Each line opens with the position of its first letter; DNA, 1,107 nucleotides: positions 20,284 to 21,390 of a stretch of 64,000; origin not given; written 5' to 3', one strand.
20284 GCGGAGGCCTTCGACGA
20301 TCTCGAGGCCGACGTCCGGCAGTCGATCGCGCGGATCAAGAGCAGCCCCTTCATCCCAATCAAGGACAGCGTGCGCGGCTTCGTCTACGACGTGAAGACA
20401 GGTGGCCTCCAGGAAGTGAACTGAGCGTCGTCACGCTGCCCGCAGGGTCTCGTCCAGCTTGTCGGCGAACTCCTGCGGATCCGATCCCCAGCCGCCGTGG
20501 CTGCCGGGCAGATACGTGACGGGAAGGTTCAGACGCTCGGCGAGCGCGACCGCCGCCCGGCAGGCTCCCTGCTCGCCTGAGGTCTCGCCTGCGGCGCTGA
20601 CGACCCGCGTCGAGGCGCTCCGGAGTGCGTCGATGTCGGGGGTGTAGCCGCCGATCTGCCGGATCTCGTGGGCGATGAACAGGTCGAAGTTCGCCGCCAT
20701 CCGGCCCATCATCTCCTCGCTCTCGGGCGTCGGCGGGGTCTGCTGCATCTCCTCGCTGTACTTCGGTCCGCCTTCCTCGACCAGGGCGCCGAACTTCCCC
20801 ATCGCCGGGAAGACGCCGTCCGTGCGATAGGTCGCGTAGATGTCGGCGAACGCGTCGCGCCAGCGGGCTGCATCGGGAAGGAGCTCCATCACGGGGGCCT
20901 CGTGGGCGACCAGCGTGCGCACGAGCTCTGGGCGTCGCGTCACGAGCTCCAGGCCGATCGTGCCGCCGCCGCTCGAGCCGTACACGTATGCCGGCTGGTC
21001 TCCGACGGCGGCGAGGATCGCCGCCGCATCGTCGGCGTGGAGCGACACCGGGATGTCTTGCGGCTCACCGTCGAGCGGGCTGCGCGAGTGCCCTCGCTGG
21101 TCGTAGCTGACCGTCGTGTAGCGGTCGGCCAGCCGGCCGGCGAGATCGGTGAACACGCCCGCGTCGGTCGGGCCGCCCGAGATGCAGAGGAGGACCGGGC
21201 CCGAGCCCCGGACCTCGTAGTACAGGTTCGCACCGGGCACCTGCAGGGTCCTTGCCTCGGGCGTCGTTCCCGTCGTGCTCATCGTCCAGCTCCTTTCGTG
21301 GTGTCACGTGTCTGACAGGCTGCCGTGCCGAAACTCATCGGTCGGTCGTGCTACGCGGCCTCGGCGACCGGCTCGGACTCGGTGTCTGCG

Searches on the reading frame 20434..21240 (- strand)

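Call 59: search_protein_families(library=pfam, alignment_id=A5, max_evalue=0.00001)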
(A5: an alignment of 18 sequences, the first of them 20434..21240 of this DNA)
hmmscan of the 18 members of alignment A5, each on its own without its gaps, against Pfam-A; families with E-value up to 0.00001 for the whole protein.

A. member 1, window:20434-21240:- (269 aa): 3 families
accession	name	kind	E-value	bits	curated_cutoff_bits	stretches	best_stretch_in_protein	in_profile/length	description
PF00561.26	Abhydrolase_1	-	6.7e-17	62.4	25.8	1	15-183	1-166/245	alpha/beta hydrolase fold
PF12697.13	Abhydrolase_6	-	1.6e-13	52.3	26.3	1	17-260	1-216/217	Alpha/beta hydrolase family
PF12146.15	Hydrolase_4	-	5.8e-10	39.3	27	1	16-135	6-130/239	Serine aminopeptidase, S33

B. families by the number of members that match (of 18 scanned): 27 families (the first 25 are shown)
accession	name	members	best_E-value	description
PF08281.18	Sigma70_r4_2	2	2.8e-10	Sigma-70, region 4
PF00437.27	T2SSE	1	2.6e-112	Type II/IV secretion system protein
PF01544.23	CorA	1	5.3e-59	CorA-like Mg2+ transporter protein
PF00009.33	GTP_EFTU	1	1.1e-53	Elongation factor Tu GTP binding domain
PF07690.21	MFS_1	1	1.3e-51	Major Facilitator Superfamily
PF12852.13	Cupin_6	1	7e-47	Cupin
PF21018.2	BipA_C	1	3.8e-46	TypA/BipA C-terminal domain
PF02687.27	FtsX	1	4.8e-40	FtsX-like permease C-terminal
PF20239.3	DUF6596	1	1.6e-35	Family of unknown function (DUF6596)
PF12704.14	MacB_PCD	1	6.3e-32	MacB-like periplasmic core domain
PF00571.33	CBS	1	1.4e-26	CBS domain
PF00679.30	EFG_C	1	8.7e-24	Elongation factor G C-terminus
PF12833.13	HTH_18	1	8.7e-21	Helix-turn-helix domain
PF00196.25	GerE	1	1.2e-18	Bacterial regulatory proteins, luxR family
PF05157.20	MshEN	1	7.8e-18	MshEN domain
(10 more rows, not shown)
